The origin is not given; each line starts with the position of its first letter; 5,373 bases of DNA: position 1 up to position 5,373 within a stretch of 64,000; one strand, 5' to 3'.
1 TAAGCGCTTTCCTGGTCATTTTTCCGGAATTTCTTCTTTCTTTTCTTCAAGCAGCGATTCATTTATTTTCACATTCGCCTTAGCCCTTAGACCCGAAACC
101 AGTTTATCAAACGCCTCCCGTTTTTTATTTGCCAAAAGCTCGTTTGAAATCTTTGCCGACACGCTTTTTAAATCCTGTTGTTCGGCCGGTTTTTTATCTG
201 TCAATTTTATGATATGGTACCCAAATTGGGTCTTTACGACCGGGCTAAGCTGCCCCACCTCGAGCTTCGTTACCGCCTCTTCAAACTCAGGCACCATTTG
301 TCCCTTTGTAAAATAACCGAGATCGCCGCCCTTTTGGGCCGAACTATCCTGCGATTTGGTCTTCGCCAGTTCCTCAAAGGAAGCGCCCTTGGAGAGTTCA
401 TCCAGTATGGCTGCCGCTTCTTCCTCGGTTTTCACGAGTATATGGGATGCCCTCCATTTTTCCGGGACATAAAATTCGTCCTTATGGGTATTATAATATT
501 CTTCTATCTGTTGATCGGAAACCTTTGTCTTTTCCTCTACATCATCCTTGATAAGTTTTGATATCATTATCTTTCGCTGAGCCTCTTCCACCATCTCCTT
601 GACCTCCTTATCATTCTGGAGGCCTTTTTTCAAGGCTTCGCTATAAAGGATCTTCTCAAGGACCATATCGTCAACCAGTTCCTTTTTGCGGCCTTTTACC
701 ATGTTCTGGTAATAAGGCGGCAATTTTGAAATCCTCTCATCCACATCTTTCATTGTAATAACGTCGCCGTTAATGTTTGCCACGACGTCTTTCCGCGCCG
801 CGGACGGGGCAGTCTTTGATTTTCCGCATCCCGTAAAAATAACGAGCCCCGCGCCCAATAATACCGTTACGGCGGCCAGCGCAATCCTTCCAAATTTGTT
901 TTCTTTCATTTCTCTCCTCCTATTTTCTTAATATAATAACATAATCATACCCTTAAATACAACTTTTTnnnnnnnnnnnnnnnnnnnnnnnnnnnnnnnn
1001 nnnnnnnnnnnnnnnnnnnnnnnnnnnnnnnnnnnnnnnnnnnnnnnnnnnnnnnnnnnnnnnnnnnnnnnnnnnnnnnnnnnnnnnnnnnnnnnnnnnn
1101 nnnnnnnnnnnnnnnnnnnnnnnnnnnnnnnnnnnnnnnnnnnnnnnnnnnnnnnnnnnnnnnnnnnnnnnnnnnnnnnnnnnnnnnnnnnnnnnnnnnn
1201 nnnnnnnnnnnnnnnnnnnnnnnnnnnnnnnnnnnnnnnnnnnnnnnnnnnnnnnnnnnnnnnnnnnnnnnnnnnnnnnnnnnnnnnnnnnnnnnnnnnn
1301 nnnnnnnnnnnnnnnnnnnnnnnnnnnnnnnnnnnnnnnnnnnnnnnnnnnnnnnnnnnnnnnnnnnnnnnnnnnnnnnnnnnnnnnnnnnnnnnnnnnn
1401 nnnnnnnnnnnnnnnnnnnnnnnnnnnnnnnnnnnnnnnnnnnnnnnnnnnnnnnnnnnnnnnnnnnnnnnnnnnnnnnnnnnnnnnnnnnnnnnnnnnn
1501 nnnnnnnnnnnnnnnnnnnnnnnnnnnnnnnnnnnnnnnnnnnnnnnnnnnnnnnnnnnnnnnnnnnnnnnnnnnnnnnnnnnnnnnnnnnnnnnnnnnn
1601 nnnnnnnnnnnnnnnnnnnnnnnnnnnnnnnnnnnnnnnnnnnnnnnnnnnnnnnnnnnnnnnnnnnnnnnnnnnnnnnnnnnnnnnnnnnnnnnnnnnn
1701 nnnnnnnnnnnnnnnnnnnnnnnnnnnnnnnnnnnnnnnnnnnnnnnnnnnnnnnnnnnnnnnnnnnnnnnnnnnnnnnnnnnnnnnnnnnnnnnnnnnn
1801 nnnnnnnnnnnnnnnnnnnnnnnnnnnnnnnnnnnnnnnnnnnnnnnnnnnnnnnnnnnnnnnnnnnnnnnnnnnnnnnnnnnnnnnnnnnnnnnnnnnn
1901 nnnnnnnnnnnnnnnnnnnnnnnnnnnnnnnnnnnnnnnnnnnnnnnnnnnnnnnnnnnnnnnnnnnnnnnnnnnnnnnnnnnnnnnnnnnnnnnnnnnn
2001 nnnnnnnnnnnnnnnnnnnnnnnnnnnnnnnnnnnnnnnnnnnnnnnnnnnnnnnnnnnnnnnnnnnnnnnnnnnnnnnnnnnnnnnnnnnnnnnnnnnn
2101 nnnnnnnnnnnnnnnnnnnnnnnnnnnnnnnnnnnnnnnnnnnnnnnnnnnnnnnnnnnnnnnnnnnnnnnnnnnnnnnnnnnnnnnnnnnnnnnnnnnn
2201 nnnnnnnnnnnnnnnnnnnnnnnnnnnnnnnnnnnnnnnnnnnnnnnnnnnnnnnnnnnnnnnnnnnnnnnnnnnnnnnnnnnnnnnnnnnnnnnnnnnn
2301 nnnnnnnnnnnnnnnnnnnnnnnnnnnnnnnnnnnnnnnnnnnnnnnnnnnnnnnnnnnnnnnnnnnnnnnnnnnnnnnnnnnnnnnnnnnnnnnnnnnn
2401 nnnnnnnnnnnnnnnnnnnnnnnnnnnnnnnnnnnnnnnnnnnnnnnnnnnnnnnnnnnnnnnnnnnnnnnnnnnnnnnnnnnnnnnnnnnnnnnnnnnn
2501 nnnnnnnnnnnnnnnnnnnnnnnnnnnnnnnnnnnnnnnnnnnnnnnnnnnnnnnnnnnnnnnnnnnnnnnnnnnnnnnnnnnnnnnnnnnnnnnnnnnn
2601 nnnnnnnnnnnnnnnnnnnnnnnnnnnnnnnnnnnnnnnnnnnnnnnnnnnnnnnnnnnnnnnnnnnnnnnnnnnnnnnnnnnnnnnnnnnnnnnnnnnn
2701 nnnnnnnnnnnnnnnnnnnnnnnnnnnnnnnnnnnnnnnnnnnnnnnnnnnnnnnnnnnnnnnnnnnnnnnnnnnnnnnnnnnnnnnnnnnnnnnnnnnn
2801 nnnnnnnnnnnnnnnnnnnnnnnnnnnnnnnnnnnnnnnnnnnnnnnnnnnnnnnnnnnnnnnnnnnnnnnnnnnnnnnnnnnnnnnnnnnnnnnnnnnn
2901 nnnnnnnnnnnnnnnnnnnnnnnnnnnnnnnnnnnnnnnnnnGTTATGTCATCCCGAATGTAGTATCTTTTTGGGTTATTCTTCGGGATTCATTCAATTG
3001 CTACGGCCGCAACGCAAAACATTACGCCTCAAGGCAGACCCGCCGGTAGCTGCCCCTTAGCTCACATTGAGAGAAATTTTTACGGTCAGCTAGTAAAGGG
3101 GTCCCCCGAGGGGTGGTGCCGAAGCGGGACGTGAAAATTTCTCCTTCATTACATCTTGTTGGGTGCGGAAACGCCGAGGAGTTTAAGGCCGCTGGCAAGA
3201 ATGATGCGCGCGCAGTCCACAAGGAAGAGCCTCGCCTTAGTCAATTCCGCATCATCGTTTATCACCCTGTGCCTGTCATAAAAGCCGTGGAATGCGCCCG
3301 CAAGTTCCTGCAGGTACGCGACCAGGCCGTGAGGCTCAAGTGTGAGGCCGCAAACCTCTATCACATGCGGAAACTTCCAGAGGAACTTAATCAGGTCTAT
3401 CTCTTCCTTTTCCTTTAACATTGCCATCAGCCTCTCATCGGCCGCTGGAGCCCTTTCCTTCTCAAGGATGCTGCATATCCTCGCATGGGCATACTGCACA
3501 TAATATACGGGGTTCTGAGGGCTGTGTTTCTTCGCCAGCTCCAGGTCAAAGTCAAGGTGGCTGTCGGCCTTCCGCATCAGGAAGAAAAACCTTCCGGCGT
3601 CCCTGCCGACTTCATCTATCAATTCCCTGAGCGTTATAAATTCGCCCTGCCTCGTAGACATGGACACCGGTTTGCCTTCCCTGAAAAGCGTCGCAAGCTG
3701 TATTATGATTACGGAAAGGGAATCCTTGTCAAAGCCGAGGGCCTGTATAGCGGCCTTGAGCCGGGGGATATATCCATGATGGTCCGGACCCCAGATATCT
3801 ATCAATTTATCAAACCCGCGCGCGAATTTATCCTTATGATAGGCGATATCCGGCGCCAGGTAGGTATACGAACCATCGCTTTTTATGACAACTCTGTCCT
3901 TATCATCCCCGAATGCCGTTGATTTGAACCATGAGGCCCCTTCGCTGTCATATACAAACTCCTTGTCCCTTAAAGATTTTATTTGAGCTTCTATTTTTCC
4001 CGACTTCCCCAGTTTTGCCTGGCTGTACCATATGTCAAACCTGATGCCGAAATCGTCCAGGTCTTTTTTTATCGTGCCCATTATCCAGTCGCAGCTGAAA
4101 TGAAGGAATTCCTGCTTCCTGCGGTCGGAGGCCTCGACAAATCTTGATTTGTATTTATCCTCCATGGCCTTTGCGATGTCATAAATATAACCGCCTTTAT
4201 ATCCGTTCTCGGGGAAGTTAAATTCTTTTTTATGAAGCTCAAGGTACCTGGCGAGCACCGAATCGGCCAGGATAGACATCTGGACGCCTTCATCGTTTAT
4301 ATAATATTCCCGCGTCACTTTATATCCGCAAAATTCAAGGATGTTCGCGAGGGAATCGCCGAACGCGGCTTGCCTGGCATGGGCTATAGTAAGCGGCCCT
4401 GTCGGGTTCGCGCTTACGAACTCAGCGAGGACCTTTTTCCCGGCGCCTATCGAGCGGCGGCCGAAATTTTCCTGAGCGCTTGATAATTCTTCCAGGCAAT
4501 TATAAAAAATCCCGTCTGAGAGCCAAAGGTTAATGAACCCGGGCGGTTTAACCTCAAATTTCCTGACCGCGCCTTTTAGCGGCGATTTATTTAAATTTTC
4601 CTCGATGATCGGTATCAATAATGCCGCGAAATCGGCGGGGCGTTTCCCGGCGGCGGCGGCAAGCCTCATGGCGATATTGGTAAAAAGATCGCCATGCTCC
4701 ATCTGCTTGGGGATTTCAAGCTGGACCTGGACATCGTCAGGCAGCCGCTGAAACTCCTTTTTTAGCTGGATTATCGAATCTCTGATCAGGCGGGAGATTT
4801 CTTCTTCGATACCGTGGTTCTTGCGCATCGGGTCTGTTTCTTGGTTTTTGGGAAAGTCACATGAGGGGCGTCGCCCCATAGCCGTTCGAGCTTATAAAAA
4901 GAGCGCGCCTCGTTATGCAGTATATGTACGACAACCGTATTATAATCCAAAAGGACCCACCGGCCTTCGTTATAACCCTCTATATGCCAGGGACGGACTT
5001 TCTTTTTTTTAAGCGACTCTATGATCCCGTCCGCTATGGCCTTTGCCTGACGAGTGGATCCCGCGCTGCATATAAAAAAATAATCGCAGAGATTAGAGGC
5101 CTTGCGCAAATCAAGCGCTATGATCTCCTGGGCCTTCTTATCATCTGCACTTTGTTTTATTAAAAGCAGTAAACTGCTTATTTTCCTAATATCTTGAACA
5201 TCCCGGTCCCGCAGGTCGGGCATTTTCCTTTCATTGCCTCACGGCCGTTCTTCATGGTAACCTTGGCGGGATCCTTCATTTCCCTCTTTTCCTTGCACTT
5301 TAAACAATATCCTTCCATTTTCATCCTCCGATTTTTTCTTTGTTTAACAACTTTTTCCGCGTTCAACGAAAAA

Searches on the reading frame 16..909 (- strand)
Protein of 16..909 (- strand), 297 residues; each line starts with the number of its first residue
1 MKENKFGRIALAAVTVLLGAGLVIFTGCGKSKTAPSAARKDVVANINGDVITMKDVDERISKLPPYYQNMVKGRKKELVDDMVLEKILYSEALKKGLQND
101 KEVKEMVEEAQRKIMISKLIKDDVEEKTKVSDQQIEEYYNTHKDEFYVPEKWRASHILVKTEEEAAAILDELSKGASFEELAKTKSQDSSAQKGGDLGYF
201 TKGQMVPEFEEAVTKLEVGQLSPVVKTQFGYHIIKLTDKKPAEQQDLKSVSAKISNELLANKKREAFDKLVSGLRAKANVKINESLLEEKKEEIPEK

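Call 19: search_protein_families(library=pfam, proteins=[window:16-909:-], max_evalue=0.00001)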
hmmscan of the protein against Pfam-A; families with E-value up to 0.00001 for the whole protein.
window:16-909:- (297 aa): 5 families
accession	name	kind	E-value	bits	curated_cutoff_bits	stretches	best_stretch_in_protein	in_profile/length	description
PF13616.12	Rotamase_3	-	1.1e-27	97.3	22.5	1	143-240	11-116/116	PPIC-type PPIASE domain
PF13145.12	Rotamase_2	-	3.3e-25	89.7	27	1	130-250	1-119/121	PPIC-type PPIASE domain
PF00639.27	Rotamase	-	3.7e-24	86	21.7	1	160-238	17-97/97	PPIC-type PPIASE domain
PF13624.11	SurA_N_3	-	1.3e-06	28.8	27.2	1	13-110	13-120/162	SurA-like N-terminal domain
PF13623.11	SurA_N_2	-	2.5e-06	27.9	28.5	1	14-111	13-122/145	SurA-like N-terminal domain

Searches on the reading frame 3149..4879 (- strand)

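Call 19: search_protein_families(library=pfam, proteins=[window:3149-4879:-], max_evalue=0.00001)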
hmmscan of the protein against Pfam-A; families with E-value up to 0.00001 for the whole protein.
window:3149-4879:- (576 aa): 3 families
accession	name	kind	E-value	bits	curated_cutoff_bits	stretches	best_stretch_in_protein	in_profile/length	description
PF05746.21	DALR_1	-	3.9e-35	120.9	22.3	1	461-576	1-117/117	DALR anticodon binding domain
PF00750.26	tRNA-synt_1d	-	2.2e-27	96.4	23.3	1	142-424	14-298/349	tRNA synthetases class I (R), catalytic domain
PF03485.21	Arg_tRNA_synt_N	-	1.8e-15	57.7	21.5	1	27-119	2-84/85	Arginyl tRNA synthetase N terminal domain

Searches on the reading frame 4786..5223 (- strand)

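Call 19: search_protein_families(library=pfam, proteins=[window:4786-5223:-], max_evalue=0.00001)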
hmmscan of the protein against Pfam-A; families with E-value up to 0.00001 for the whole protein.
window:4786-5223:- (145 aa): 1 family
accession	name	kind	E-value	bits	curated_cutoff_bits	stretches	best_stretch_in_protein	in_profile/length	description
PF02410.21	RsfS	-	5.9e-34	116.7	21.6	1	22-116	3-98/98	Ribosomal silencing factor during starvation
